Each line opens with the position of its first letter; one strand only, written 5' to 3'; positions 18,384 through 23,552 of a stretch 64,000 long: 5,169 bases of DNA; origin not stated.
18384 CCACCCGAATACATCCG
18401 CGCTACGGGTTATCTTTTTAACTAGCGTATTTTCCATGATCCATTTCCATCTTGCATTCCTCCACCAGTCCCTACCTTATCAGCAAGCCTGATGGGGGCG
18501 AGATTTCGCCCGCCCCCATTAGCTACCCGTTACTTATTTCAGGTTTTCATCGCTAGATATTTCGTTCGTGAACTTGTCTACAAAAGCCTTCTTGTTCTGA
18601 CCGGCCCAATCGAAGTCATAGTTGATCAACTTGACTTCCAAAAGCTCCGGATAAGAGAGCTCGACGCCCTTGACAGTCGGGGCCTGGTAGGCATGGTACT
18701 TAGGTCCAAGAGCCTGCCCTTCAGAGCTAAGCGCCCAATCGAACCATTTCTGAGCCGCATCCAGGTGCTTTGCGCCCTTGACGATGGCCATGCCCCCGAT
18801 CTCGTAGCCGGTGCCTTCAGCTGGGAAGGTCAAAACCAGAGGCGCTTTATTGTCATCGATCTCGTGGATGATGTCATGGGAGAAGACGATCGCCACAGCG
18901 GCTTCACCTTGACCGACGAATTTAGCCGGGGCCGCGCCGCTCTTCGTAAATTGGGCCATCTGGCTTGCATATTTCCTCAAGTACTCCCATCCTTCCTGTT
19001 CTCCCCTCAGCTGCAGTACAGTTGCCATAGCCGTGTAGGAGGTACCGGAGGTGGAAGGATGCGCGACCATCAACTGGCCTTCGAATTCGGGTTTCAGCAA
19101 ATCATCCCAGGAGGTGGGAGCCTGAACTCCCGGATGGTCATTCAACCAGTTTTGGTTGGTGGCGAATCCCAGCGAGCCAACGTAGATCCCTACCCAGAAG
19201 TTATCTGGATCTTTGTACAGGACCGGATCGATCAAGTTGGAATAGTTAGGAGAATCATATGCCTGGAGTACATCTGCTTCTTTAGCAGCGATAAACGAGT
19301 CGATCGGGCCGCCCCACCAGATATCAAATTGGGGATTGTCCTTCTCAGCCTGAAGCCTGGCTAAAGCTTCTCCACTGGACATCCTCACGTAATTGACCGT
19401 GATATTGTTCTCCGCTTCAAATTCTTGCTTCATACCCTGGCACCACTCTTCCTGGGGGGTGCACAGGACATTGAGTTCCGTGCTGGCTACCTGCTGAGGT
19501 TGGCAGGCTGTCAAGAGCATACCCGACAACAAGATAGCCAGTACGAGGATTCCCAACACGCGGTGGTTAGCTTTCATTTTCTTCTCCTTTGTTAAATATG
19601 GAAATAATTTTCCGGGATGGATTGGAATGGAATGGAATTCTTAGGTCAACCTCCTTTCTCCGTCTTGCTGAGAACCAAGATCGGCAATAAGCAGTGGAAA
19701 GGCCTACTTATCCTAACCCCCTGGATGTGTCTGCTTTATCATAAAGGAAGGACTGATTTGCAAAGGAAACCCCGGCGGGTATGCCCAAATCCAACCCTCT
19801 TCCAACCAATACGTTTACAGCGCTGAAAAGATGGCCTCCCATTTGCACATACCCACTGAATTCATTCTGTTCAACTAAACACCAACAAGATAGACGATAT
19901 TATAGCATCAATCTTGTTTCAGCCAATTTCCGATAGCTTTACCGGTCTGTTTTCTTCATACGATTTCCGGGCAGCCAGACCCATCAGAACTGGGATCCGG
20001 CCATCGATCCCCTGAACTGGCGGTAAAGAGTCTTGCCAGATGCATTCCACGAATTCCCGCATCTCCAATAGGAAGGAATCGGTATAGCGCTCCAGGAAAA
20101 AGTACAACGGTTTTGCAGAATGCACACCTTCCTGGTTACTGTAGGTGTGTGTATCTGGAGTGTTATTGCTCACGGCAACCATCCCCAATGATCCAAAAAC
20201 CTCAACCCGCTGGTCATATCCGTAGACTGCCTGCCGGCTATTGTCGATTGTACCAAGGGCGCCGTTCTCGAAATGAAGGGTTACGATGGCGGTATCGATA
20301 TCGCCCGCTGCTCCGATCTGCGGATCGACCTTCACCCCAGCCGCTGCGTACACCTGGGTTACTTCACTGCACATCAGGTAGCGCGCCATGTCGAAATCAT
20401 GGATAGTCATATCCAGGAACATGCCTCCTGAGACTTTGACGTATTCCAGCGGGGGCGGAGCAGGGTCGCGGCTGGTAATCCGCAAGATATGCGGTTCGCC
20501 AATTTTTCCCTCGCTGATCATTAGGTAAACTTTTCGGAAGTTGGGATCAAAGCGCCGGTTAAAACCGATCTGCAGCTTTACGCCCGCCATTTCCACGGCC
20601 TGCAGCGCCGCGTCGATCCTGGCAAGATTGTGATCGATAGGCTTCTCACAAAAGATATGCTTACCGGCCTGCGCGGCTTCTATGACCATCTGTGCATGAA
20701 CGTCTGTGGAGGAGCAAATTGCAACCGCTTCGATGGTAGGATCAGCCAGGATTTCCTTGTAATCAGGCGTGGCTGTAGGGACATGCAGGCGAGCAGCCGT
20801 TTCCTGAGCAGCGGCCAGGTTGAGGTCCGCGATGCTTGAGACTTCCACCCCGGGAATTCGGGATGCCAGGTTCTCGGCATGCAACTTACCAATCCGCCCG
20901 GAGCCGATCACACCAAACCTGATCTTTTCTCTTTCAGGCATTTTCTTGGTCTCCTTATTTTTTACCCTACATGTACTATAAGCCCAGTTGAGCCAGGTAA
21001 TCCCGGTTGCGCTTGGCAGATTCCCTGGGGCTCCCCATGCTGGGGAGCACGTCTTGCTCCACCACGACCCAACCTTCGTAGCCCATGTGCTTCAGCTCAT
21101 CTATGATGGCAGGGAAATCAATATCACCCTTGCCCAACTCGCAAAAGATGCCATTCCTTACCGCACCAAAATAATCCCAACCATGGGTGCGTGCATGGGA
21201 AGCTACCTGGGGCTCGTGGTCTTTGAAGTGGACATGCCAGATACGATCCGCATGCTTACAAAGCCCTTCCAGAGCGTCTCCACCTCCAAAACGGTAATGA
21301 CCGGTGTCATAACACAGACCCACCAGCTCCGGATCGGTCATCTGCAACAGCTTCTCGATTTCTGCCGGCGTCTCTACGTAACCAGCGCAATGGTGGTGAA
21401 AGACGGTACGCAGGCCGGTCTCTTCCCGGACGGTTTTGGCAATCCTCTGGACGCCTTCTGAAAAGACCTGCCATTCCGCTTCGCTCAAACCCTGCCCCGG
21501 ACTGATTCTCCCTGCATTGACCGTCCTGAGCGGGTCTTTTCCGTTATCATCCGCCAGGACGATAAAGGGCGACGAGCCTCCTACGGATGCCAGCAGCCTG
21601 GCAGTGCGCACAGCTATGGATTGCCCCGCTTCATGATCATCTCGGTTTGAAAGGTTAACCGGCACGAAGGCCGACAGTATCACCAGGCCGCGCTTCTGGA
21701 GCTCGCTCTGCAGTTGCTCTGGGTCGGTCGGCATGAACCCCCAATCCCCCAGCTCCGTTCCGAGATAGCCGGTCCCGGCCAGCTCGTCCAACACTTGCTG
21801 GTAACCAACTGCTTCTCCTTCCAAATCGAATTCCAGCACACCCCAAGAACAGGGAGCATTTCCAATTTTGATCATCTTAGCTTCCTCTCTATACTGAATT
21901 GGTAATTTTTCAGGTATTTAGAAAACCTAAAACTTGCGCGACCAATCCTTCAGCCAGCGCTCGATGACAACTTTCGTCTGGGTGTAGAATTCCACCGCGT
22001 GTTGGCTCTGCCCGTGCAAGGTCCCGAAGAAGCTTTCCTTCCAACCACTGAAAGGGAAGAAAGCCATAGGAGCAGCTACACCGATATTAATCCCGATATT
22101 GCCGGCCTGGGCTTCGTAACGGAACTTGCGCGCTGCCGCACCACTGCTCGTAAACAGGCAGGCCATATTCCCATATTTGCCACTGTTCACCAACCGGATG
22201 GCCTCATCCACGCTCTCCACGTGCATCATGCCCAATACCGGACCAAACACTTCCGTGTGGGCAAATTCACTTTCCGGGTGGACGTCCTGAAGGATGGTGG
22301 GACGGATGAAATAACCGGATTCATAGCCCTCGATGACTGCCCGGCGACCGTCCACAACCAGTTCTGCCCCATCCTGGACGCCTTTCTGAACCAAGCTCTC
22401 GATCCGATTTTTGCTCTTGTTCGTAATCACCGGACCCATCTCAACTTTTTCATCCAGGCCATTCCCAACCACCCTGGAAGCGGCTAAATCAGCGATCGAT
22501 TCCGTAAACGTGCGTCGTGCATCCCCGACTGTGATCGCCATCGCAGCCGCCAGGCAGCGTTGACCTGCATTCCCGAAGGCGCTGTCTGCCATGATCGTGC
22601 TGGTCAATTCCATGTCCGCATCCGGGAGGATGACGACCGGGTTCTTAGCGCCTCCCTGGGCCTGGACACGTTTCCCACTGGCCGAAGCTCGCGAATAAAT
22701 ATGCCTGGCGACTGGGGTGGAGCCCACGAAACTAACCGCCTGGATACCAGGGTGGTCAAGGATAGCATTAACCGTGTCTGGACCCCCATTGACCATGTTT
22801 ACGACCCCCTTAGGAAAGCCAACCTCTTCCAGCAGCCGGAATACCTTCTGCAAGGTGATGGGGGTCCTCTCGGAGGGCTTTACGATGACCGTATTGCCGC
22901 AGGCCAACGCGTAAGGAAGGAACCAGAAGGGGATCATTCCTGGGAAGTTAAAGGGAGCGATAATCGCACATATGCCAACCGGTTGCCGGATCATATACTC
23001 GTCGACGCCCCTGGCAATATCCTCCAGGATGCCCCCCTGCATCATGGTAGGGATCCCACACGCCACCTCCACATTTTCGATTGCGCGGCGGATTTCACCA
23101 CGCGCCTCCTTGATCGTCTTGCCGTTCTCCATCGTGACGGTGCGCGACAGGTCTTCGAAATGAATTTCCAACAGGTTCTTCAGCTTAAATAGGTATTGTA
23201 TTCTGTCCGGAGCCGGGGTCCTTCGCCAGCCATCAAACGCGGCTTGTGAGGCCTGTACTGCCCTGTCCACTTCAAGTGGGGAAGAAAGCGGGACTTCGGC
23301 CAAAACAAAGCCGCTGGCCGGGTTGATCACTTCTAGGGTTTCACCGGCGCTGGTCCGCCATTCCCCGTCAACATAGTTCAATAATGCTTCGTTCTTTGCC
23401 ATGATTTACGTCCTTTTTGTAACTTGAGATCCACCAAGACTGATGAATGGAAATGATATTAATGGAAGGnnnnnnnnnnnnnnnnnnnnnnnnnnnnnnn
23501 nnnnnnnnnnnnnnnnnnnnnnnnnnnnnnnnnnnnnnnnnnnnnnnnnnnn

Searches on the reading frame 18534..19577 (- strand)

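Call 35: search_protein_families(library=ncbifam, proteins=[window:18534-19577:-], max_evalue=1e-10)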
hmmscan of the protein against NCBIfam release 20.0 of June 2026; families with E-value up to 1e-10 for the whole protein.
window:18534-19577:- (347 aa): 4 families
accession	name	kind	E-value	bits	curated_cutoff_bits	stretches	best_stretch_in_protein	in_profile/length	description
TIGR03261.1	phnS2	equivalog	1.1e-63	215.4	392.75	1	14-341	5-330/334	putative 2-aminoethylphosphonate ABC transporter substrate-binding protein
NF011620.1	PRK15046.1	equivalog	8.8e-28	97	310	1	43-309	36-298/334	2-aminoethylphosphonate ABC transporter substrate-binding protein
TIGR03227.1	PhnS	equivalog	2.1e-26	92.7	395.3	1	18-340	22-346/360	2-aminoethylphosphonate ABC transporter substrate-binding protein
TIGR01254.1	sfuA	subfamily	3.8e-17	62.5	93.4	1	48-292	22-260/306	thiamine ABC transporter substrate-binding protein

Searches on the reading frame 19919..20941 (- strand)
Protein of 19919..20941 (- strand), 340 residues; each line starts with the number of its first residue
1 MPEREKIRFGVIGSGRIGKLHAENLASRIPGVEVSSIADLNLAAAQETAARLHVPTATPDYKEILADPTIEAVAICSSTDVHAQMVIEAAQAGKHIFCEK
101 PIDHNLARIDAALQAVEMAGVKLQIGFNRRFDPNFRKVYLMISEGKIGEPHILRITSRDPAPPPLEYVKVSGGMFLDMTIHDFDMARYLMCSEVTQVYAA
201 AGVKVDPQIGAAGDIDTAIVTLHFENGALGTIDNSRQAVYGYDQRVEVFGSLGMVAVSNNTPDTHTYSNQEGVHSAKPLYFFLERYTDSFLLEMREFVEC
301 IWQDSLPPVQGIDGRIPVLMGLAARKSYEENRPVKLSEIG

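Call 35: search_protein_families(library=ncbifam, proteins=[window:19919-20941:-], max_evalue=1e-10)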
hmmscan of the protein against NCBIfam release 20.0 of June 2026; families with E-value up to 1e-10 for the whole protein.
window:19919-20941:- (340 aa): 8 families
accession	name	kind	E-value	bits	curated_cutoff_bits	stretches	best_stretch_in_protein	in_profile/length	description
TIGR04380.1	myo_inos_iolG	equivalog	2.9e-140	466.8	355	1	6-335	1-330/330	inositol 2-dehydrogenase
NF040723.1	UDP-GlcNAcDh_Arch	equivalog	2.1e-40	139.1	450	1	7-328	1-301/302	UDP-N-acetylglucosamine 3-dehydrogenase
NF052679.1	InsChiInosDhIolG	equivalog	1.6e-38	132.7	540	1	7-305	3-295/343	bifunctional inositol 2-dehydrogenase/D-chiro-inositol 1-dehydrogenase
NF052479.1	LevoglcsnDh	equivalog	6.4e-30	104.1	650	1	6-202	3-213/386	levoglucosan dehydrogenase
NF058563.1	BT_2159_fam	equivalog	1.8e-19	70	650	1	7-204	1-196/350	disaccharide 3-dehydrogenase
NF041392.1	XylDh_Gfo6_Halo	equivalog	8.9e-18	64.2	350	1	33-258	43-276/350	D-xylose 1-dehydrogenase Gfo6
NF008607.0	PRK11579.1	subfamily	5.4e-15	55.2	330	1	5-150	3-145/346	oxidoreductase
NF007574.0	PRK10206.1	equivalog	8e-12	44.9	352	1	31-157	28-151/345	oxidoreductase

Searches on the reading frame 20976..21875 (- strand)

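Call 35: search_protein_families(library=ncbifam, proteins=[window:20976-21875:-], max_evalue=1e-10)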
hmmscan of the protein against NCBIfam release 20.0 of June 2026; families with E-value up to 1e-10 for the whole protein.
window:20976-21875:- (299 aa): 1 family
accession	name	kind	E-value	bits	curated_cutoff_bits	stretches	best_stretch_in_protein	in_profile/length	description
TIGR04379.1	myo_inos_iolE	equivalog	1e-64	218.9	290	1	2-296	2-288/290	myo-inosose-2 dehydratase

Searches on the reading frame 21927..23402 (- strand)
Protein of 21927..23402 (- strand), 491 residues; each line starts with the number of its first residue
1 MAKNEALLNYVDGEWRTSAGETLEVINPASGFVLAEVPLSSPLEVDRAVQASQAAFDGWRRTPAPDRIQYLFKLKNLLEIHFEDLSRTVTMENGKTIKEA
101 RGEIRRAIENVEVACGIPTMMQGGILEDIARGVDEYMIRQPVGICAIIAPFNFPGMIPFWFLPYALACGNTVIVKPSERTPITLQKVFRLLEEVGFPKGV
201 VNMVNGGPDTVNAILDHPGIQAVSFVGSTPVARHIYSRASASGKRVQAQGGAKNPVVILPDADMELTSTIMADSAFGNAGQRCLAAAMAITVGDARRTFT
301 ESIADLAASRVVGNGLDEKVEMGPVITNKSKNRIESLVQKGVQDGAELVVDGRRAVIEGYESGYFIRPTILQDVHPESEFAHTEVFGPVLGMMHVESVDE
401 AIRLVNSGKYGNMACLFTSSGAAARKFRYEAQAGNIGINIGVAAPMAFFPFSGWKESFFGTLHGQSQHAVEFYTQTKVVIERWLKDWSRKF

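Call 35: search_protein_families(library=ncbifam, proteins=[window:21927-23402:-], max_evalue=1e-10)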
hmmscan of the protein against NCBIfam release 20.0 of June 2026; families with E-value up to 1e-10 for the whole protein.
window:21927-23402:- (491 aa): 40 families (the best 25 are shown)
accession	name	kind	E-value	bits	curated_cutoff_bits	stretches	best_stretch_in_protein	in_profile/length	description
TIGR01722.1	MMSDH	subfamily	2.1e-159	531.3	448.5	1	10-483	4-477/477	CoA-acylating methylmalonate-semialdehyde dehydrogenase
NF052305.1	DioxValDhHalo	equivalog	9.9e-109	364.4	750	1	6-482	4-482/483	2,5-dioxovalerate dehydrogenase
NF042993.1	AlphKGSA_gudD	equivalog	3.2e-107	359.2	770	1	6-480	3-479/481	alpha-ketoglutaric semialdehyde dehydrogenase GucD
NF010000.0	PRK13473.1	subfamily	8.3e-95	318.2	615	1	9-480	5-471/475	aminobutyraldehyde dehydrogenase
TIGR01804.1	BADH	equivalog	5.1e-92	308.8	668.6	1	10-477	1-467/467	betaine-aldehyde dehydrogenase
NF045735.1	PaDhStyDPseudo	equivalog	5e-91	305.8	850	1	10-480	6-480/483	phenylacetaldehyde dehydrogenase StyD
TIGR02299.1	HpaE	equivalog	8.1e-89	298.4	638.35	1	9-479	3-474/488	5-carboxymethyl-2-hydroxymuconate semialdehyde dehydrogenase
NF045736.1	PaDhStyDRhodo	equivalog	3e-85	286.6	800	1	10-479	6-475/479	phenylacetaldehyde dehydrogenase StyD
NF009725.0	PRK13252.1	equivalog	4.3e-85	286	593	1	4-479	4-477/488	betaine-aldehyde dehydrogenase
NF002852.0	PRK03137.1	subfamily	1.6e-83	281.3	648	1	11-482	41-513/514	L-glutamate gamma-semialdehyde dehydrogenase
TIGR01780.1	SSADH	subfamily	1.1e-82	278.3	646.35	1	25-477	1-448/448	succinate-semialdehyde dehydrogenase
NF007497.0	PRK10090.1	equivalog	2.9e-79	267.1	500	1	5-479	5-475/480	aldehyde dehydrogenase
TIGR03216.1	OH_muco_semi_DH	equivalog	2.2e-78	264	693.25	1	8-480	2-478/481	2-hydroxymuconic semialdehyde dehydrogenase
NF040648.1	lactal_redase_Meth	equivalog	2.5e-77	260.8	650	1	11-480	3-461/463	lactaldehyde dehydrogenase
NF040792.1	glyc_ald_dh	equivalog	8e-74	249.3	760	1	9-430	3-425/488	D-glyceraldehyde dehydrogenase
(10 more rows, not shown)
